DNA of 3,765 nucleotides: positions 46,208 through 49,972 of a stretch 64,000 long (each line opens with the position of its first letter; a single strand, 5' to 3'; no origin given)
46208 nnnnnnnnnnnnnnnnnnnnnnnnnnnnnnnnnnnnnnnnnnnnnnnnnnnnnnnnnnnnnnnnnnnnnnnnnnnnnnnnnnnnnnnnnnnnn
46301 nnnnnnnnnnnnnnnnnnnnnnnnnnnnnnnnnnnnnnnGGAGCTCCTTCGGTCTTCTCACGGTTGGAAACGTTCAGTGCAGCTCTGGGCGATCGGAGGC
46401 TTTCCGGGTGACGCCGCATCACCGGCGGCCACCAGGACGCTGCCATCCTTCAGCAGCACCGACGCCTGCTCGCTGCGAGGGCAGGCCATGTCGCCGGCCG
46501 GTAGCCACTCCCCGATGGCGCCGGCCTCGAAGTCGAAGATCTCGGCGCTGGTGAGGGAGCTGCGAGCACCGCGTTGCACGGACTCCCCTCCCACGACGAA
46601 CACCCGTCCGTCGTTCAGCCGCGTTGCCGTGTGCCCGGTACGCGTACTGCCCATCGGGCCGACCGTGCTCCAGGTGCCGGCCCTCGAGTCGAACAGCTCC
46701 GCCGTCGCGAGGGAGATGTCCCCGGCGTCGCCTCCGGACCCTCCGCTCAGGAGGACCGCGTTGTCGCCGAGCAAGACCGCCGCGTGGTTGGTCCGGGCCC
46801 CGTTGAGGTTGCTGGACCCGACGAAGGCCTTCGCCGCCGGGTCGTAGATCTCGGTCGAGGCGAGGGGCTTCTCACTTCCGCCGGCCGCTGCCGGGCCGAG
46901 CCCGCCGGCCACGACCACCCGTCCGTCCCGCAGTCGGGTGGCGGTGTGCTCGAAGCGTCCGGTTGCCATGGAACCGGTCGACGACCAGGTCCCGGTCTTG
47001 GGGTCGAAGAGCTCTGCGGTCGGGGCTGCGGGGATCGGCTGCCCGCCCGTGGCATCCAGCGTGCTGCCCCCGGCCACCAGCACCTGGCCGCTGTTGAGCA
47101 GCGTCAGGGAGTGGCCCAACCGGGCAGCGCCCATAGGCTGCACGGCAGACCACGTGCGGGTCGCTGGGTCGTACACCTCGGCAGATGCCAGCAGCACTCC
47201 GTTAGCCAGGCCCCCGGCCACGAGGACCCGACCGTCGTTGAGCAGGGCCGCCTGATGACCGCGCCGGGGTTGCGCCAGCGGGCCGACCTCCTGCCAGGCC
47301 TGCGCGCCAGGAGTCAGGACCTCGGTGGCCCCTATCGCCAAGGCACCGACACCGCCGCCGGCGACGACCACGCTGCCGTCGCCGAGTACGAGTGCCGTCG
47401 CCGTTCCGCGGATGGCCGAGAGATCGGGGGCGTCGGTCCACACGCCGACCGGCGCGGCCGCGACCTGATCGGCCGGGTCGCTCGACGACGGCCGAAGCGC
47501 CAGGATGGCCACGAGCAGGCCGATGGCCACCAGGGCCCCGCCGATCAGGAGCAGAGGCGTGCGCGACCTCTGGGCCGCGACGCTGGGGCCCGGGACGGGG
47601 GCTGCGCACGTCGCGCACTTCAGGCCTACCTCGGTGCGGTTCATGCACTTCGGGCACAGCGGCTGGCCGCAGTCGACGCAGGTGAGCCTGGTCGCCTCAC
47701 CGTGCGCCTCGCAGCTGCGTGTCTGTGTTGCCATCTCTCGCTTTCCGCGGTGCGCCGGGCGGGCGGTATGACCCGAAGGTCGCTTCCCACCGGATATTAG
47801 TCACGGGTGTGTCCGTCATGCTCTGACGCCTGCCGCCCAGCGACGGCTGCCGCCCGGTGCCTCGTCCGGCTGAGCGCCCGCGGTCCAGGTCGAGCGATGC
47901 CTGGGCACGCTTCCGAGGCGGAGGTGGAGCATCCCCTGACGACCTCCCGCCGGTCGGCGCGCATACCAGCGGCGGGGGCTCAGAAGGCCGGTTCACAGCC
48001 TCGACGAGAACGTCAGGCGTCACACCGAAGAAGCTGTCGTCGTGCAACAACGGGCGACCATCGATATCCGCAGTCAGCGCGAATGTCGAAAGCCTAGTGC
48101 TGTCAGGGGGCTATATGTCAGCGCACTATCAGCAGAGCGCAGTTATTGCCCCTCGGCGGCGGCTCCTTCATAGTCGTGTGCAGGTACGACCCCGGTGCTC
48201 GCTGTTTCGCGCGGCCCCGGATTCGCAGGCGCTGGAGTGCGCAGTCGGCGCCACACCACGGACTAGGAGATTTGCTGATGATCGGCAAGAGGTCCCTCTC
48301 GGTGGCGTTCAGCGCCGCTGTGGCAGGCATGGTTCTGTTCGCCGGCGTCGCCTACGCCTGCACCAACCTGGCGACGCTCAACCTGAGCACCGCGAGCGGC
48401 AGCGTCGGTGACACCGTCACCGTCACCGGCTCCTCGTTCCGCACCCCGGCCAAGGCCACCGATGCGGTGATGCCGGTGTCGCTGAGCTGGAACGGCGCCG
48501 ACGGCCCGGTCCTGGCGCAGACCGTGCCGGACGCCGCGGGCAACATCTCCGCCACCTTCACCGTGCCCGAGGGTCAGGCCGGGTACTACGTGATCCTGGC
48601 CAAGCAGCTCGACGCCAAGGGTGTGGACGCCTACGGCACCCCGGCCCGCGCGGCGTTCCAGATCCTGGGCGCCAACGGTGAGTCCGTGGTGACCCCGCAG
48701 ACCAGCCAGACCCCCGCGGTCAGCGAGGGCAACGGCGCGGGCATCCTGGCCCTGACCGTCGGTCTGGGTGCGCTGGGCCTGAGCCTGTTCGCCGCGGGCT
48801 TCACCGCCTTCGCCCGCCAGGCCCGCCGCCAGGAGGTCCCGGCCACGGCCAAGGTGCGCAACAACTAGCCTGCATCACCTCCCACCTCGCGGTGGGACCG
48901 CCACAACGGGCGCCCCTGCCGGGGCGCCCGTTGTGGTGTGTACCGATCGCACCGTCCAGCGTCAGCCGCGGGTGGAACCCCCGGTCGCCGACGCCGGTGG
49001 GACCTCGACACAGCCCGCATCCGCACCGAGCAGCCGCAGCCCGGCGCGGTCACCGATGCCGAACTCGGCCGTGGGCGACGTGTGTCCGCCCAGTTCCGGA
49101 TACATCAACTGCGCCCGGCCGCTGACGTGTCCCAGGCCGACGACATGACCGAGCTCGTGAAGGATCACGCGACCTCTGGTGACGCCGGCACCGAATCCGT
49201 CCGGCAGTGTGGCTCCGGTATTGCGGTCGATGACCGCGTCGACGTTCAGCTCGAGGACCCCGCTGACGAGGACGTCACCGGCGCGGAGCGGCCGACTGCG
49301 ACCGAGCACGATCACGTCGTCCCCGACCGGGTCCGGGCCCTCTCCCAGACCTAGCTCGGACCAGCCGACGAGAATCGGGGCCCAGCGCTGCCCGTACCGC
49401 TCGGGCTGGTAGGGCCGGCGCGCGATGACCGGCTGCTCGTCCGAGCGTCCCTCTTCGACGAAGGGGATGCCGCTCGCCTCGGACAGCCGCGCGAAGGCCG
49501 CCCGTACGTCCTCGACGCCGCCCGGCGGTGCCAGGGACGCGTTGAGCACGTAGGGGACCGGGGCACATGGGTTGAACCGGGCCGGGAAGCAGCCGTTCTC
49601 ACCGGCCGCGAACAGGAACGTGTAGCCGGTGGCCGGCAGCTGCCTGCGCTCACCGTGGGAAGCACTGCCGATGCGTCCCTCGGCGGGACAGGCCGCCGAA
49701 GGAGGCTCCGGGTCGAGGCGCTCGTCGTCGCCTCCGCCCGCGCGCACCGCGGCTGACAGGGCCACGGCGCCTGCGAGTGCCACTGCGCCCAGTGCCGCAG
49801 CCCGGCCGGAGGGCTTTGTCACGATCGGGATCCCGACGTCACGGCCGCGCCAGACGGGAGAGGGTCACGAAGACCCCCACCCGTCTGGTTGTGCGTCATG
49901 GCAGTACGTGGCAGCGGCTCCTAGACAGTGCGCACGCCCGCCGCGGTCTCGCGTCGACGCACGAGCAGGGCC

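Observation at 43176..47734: FtsH operon bracketed by two membrane proteins that share a cytoplasmic 7-Cys/1-His zinc-ribbon head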

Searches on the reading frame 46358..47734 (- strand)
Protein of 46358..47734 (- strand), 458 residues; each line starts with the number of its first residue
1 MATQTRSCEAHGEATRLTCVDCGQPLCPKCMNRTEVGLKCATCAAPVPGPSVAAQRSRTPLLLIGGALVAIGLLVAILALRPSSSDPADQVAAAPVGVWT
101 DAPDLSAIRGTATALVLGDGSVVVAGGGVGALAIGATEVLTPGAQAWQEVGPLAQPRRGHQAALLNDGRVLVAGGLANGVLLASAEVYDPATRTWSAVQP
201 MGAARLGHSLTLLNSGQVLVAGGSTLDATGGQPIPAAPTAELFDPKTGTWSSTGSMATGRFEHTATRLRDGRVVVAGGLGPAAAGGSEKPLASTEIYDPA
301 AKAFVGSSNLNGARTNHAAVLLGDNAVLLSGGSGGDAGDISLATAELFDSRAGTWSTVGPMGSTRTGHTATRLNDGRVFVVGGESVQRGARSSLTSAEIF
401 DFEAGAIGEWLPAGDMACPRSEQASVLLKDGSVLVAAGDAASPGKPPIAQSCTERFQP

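Call 3: search_protein_families(library=pfam, proteins=[window:46358-47734:-], max_evalue=1)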
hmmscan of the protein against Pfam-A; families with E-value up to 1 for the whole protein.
window:46358-47734:- (458 aa): 13 families
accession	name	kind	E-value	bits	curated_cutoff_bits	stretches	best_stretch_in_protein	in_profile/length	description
PF13418.12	Kelch_4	-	1.6e-34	118.1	21.6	5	156-201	1-47/49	Galactose oxidase, central domain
PF13964.12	Kelch_6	-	1.3e-31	108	25.3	4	156-203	1-48/50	Kelch motif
PF01344.31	Kelch_1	-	1.8e-29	101.3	20.1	4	157-202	1-46/46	Kelch motif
PF13415.12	Kelch_3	-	1.1e-25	89.6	22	5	325-372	2-47/48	Galactose oxidase, central domain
PF24681.1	Kelch_KLHDC2_KLHL20_DRC7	-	6.9e-22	78.3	50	2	112-223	107-221/221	KLHDC2/KLHL20/DRC7 Kelch-repeats domain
PF07646.21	Kelch_2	-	3.2e-18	65.1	21.3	3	157-202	1-48/48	Kelch motif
PF24981.1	Beta-prop_ATRN-LZTR1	-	9.1e-17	61.7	50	3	151-278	142-279/289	Attractin/LZTR1 beta-propeller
PF25210.1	Kelch_FKB95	-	1e-12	48.7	70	2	342-406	57-119/268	FKB95, Kelch-repeats domain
PF24996.1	NANM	-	1.2e-07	31.4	45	2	143-225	39-126/350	N-acetylneuraminate epimerase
PF00643.29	zf-B_box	-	1.9e-05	25.2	24.1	1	4-31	2-30/42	B-box zinc finger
PF13854.13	Kelch_HCF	-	0.0092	15.7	113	1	150-197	11-56/345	Host cell factor, Kelch-repeats domain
PF11734.13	TilS_C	-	0.16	11.8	22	1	54-73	35-54/74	TilS substrate C-terminal domain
PF22586.1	ANCHR-like_BBOX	-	0.43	11.2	27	1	8-33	2-27/39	ANCHR-like B-box zinc-binding domain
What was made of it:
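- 46358..47734 (-): Gene 1: B-box - TM - 7-bladed Kelch propeller protein (458 aa). Pfam Kelch_4 1.6e-34 and zf-B_box 25.2 bits against GA 24.1 (call 3).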

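Call 4: search_protein_families(library=ncbifam, proteins=[window:46358-47734:-], max_evalue=1)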
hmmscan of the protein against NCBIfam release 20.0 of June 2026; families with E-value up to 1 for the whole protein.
window:46358-47734:- (458 aa): 4 families
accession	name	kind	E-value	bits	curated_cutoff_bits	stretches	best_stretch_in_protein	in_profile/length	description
NF052501.1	RdCuOxGlxASco2837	equivalog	1.8e-18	66.1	800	3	242-440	269-466/645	radical copper oxidase GlxA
NF010730.0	PRK14131.1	subfamily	9.8e-07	27.8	416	2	145-225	70-157/384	N-acetylneuraminate epimerase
TIGR03547.1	muta_rot_YjhT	subfamily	1e-06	28.2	256.35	2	145-225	41-128/346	YjhT family mutarotase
TIGR02608.1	delta_60_rpt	domain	0.11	12.4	76.5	0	158-175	2-19/55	delta-60 repeat domain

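Call 8: find_homologous_proteins(query=window:46358-47734:-)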
Query window:46358-47734:- (458 aa): 6212 proteins with E <= 0.001 among 8000 candidates; the best 120 are listed.
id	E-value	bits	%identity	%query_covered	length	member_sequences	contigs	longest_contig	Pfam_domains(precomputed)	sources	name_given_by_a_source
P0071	3.5e-291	984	100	100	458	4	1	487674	PF24996.1,PF07646.22,PF13418.13,PF13964.13,PF24681.2,PF13415.13,PF24981.2,PF01344.32,PF25210.2,PF00643.30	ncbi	-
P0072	2.1e-258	876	88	100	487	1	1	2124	PF24996.1,PF07646.22,PF13418.13,PF13964.13,PF24681.2,PF13415.13,PF24981.2,PF01344.32,PF25210.2,PF00643.30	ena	-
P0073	5.5e-217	739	76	100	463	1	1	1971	PF24996.1,PF07646.22,PF13418.13,PF13964.13,PF24681.2,PF13415.13,PF24981.2,PF01344.32,PF25210.2,PF00643.30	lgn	-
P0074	5.1e-203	693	70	100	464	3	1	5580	PF24996.1,PF07646.22,PF13418.13,PF13964.13,PF24681.2,PF13415.13,PF24981.2,PF01344.32,PF25210.2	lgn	-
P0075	6.8e-203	693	70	100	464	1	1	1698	PF24996.1,PF07646.22,PF13418.13,PF13964.13,PF24681.2,PF13415.13,PF24981.2,PF01344.32,PF25210.2,PF00643.30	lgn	-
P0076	1.0e-201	689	71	100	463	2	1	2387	PF24996.1,PF07646.22,PF13418.13,PF13964.13,PF24681.2,PF13415.13,PF24981.2,PF01344.32,PF25210.2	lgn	-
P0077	2.7e-201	687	71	100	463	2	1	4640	PF24996.1,PF07646.22,PF13418.13,PF13964.13,PF24681.2,PF13415.13,PF24981.2,PF01344.32,PF25210.2,PF00643.30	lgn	-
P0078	3.7e-188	644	67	100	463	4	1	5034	PF24996.1,PF07646.22,PF13418.13,PF07250.18,PF13964.13,PF24681.2,PF13415.13,PF24981.2,PF01344.32,PF25210.2,PF00643.30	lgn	-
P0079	6.0e-187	640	69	100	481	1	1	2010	PF24996.1,PF07646.22,PF13418.13,PF07250.18,PF13964.13,PF24681.2,PF13415.13,PF24981.2,PF01344.32,PF25210.2,PF00643.30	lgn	-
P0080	1.4e-182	626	66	100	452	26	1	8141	PF24996.1,PF07646.22,PF13418.13,PF07250.18,PF13964.13,PF24681.2,PF13415.13,PF24981.2,PF01344.32,PF25210.2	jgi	-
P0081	2.6e-182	625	67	100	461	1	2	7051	PF24996.1,PF07646.22,PF13418.13,PF07250.18,PF13964.13,PF24681.2,PF13415.13,PF24981.2,PF01344.32,PF25210.2,PF00643.30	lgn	-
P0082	3.8e-179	614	64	100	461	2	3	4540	PF24996.1,PF07646.22,PF13418.13,PF07250.18,PF13964.13,PF24681.2,PF13415.13,PF24981.2,PF01344.32,PF25210.2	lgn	-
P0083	1.3e-178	613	65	100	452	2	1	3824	PF24996.1,PF07646.22,PF13418.13,PF07250.18,PF13964.13,PF24681.2,PF13415.13,PF24981.2,PF01344.32,PF25210.2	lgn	-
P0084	3.7e-178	611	64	100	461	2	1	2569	PF24996.1,PF07646.22,PF13418.13,PF07250.18,PF13964.13,PF24681.2,PF13415.13,PF24981.2,PF01344.32,PF25210.2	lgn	-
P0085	1.9e-176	606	64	100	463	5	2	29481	PF24996.1,PF07646.22,PF13418.13,PF07250.18,PF13964.13,PF24681.2,PF13415.13,PF24981.2,PF01344.32,PF25210.2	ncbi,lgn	-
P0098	1.8e-168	579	61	100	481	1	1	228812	PF24996.1,PF07646.22,PF13418.13,PF07250.18,PF13964.13,PF24681.2,PF13415.13,PF24981.2,PF01344.32,PF25210.2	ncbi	-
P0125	3.5e-149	516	57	100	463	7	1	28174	PF24996.1,PF07646.22,PF13418.13,PF07250.18,PF13964.13,PF24681.2,PF13415.13,PF24981.2,PF01344.32,PF25210.2,PF00643.30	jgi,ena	-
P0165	3.7e-139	483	53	100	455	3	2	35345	PF24996.1,PF07646.22,PF13418.13,PF07250.18,PF13964.13,PF24681.2,PF13415.13,PF24981.2,PF01344.32,PF25210.2,PF00643.30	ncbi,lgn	ncbi:MAG: kelch repeat-containing protein [Egibacteraceae bacterium]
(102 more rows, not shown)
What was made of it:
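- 46358..47734 (-): More than 120 full-length orthologue clusters (call 8).
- Tried and rejected: A copper-radical-oxidase reading of the Kelch domain (weak GlxA and Glyoxal_oxid_N hits, calls 4 and 8) was rejected.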

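Call 11: find_encoding_contigs(protein=P0165, flank=8000, max_places=2)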
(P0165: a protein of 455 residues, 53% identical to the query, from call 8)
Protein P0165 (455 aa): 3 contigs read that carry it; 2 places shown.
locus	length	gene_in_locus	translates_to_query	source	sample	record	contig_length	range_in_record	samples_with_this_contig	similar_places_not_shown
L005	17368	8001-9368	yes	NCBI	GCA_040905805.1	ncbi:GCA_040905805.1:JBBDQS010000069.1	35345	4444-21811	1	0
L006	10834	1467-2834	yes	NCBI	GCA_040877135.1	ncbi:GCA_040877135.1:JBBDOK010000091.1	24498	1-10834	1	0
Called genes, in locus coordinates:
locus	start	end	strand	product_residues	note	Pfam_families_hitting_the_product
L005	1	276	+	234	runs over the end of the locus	PF13490:zf-HC2 (weak), PF22618:RskA_N (weak), PF10099:RskA_C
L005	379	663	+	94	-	PF02426:MIase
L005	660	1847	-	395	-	PF01590:GAF, PF13185:GAF_2, PF13492:GAF_3, PF13581:HATPase_c_2 (faint), PF07730:HisKA_3, PF02518:HATPase_c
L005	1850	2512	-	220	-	PF00072:Response_reg, PF00196:GerE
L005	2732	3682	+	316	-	PF00485:PRK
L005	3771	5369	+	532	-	PF15902:Sortilin-Vps10 (faint), PF13088:BNR_2 (weak), PF24316:Tli3 (faint), PF02012:BNR (faint), PF13088:BNR_2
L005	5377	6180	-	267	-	PF10517:DM13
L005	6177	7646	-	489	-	PF01569:PAP2, PF22778:VCPO_2nd (weak), PF01569:PAP2, PF22778:VCPO_2nd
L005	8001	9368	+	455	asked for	PF00643:zf-B_box (weak), PF24681:Kelch_KLHDC2_KLHL20_DRC7, PF13415:Beta-prop_FBX42, PF24981:Beta-prop_ATRN-LZTR1, PF01344:Kelch_1, PF24681:Kelch_KLHDC2_KLHL20_DRC7, PF13415:Beta-prop_FBX42 (weak), PF01344:Kelch_1 (weak), +7 more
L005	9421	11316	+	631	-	PF06480:FtsH_ext (faint), PF13521:AAA_28 (faint), PF00004:AAA, PF17862:AAA_lid_3, PF20436:LonB_AAA-LID (faint), PF01434:Peptidase_M41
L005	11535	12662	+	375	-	PF00561:Abhydrolase_1, PF00326:Peptidase_S9 (faint), PF12146:Hydrolase_4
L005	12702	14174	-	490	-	PF13088:BNR_2 (faint)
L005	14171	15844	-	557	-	PF00496:SBP_bac_5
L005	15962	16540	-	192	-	-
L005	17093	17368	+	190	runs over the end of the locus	-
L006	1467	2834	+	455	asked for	PF00643:zf-B_box (weak), PF24681:Kelch_KLHDC2_KLHL20_DRC7, PF13415:Beta-prop_FBX42, PF24981:Beta-prop_ATRN-LZTR1, PF01344:Kelch_1, PF24681:Kelch_KLHDC2_KLHL20_DRC7, PF13415:Beta-prop_FBX42 (weak), PF01344:Kelch_1 (weak), +7 more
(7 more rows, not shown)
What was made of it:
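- An RskA-type anti-sigma gene fragment in L005 lies 8 kb away and is unrelated to the operon (call 11).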

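Call 22: find_encoding_contigs(protein=P0098, flank=8000, max_places=2)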
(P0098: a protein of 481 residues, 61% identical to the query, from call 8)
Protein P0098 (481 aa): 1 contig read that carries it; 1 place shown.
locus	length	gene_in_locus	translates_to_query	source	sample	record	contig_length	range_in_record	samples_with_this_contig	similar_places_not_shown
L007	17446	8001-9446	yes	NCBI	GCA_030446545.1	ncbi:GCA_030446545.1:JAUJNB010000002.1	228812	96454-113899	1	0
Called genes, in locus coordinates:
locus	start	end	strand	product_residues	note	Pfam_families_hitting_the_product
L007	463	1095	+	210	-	PF00374:NiFeSe_Hases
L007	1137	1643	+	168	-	-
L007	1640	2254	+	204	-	PF01106:NifU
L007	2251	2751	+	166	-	-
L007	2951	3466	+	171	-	PF01750:HycI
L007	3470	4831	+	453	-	PF13424:TPR_12 (faint)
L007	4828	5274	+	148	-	-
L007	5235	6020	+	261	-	-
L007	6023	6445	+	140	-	-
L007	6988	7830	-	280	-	-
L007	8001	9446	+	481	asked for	PF24681:Kelch_KLHDC2_KLHL20_DRC7 (weak), PF25210:Kelch_FKB95 (faint), PF13418:Beta-prop_TYW4 (faint), PF24981:Beta-prop_ATRN-LZTR1 (faint), PF01344:Kelch_1, PF24681:Kelch_KLHDC2_KLHL20_DRC7, PF13964:Beta-prop_Calicin (weak), PF13415:Beta-prop_FBX42, +3 more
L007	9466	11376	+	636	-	PF00004:AAA, PF17862:AAA_lid_3, PF01434:Peptidase_M41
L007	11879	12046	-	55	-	-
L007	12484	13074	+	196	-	-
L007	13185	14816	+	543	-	PF00496:SBP_bac_5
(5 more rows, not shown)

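Call 23: find_encoding_contigs(protein=P0125, flank=8000, max_places=2)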
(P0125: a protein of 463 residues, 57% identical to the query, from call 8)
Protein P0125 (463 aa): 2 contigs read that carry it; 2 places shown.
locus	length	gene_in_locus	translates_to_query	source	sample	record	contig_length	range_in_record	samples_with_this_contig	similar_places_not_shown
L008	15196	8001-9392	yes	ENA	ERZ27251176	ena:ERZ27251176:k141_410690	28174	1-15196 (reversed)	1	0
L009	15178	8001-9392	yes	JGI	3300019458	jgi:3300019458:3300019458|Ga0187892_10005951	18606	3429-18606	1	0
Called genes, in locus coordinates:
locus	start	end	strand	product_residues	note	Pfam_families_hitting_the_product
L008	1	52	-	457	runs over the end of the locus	PF13432:TPR_16 (faint), PF13428:TPR_14 (faint), PF00515:TPR_1 (faint), PF07719:TPR_2 (faint), PF13424:TPR_12 (faint), PF11846:Wzy_C_2 (faint), PF12895:ANAPC3 (faint), PF14559:TPR_19 (weak), +1 more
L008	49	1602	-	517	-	PF14224:DUF4331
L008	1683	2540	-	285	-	-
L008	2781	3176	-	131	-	-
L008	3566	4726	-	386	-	PF01789:PsbP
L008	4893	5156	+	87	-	-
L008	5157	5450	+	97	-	-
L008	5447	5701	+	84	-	-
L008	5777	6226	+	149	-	-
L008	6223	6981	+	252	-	PF00702:Hydrolase, PF12710:HAD, PF13419:HAD_2, PF13242:Hydrolase_like (weak)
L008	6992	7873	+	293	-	PF03992:ABM (faint)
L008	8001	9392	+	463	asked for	PF00643:zf-B_box (weak), PF24681:Kelch_KLHDC2_KLHL20_DRC7, PF24981:Beta-prop_ATRN-LZTR1, PF13415:Beta-prop_FBX42 (weak), PF01344:Kelch_1, PF24681:Kelch_KLHDC2_KLHL20_DRC7, PF13964:Beta-prop_Calicin, PF25210:Kelch_FKB95, +10 more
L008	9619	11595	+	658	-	PF06480:FtsH_ext (weak), PF00004:AAA, PF07728:AAA_5 (faint), PF17862:AAA_lid_3, PF01434:Peptidase_M41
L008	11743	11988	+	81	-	PF12840:HTH_20, PF01022:HTH_5, PF12802:MarR_2 (weak)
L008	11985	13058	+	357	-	PF01545:Cation_efflux, PF16916:ZT_dimer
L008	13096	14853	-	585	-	PF24316:Tli3 (faint), PF02012:BNR (faint), PF21471:Reelin_subrepeat-B (faint), PF13088:BNR_2 (weak)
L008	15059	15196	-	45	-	?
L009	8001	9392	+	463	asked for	PF00643:zf-B_box (weak), PF24681:Kelch_KLHDC2_KLHL20_DRC7, PF24981:Beta-prop_ATRN-LZTR1, PF13415:Beta-prop_FBX42 (weak), PF01344:Kelch_1, PF24681:Kelch_KLHDC2_KLHL20_DRC7, PF13964:Beta-prop_Calicin, PF25210:Kelch_FKB95, +10 more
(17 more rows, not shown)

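Call 43: list_cluster_members(proteins=[window:46358-47734:-, window:44420-46339:-, window:43176-44420:-])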
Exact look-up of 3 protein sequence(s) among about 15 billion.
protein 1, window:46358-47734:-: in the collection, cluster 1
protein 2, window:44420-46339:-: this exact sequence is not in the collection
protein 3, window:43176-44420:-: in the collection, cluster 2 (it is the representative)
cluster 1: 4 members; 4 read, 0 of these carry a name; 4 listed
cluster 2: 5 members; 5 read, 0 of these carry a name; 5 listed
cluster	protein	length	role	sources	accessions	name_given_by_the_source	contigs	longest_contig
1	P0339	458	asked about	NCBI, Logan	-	-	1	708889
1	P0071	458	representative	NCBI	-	-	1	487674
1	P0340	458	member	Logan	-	-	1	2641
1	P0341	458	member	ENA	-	-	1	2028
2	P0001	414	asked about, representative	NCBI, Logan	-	-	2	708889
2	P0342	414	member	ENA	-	-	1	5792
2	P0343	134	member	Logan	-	-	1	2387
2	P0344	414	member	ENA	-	-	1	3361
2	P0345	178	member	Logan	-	-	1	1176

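Call 70: find_related_loci(query=A5, collection=metagenome_contigs, flank=7000)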
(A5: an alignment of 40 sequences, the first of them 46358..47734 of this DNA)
Query A5 (458 aa) in metagenome_contigs; peptide patterns used: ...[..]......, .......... (x = any residue, [..] = any of these).
246 stretches matched a pattern; 90 encode a relative of the query (tblastn E <= 1e-3); the best 80 are kept; 80 distinct loci.
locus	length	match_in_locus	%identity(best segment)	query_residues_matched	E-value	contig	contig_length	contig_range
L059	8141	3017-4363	66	3-458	0e+0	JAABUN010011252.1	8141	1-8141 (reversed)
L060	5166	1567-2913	66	3-458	0e+0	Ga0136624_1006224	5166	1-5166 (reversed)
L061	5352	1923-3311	71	1-458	0e+0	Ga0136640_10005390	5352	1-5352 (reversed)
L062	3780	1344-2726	61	1-458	1e-174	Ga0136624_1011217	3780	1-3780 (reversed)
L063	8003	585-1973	56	1-458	1e-154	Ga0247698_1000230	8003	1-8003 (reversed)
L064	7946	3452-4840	56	1-458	1e-154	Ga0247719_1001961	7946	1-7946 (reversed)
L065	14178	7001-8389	57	1-458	3e-151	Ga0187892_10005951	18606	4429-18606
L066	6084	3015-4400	55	1-458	9e-149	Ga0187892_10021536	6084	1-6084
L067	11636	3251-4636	55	1-458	4e-148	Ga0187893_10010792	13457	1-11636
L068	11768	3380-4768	52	1-458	1e-138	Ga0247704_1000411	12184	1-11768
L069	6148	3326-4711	52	1-458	1e-138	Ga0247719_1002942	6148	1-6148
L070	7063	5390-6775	50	1-458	7e-134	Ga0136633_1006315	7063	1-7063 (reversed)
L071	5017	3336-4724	51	1-458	8e-135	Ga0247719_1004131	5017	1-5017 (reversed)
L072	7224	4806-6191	51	1-457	3e-132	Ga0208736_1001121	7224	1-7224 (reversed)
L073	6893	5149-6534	50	1-458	1e-131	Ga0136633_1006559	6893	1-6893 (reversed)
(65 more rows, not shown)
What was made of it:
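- Tried and rejected: I used the Kelch family instead (call 70).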

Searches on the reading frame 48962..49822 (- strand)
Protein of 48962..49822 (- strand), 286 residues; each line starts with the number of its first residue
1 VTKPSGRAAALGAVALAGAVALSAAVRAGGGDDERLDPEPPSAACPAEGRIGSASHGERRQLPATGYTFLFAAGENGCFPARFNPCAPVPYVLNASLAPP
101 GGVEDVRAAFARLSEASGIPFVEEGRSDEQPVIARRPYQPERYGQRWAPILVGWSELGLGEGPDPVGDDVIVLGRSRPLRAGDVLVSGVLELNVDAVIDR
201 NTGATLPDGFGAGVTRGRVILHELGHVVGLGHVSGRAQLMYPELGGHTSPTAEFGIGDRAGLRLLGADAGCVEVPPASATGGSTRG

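Call 54: search_protein_families(library=pfam, proteins=[window:48962-49822:-], max_evalue=0.001)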
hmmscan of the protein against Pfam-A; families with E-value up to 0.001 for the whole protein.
window:48962-49822:- (286 aa): 1 family
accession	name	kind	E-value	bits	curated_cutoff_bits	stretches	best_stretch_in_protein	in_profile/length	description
PF00413.30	Peptidase_M10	-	4.8e-06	27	24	1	215-261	107-153/159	Matrixin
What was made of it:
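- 48962..49822 (-): Recurrent neighbour: secreted M10 (matrixin-like) zinc metallopeptidase. Pfam Peptidase_M10 27 bits against 24 (call 54).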
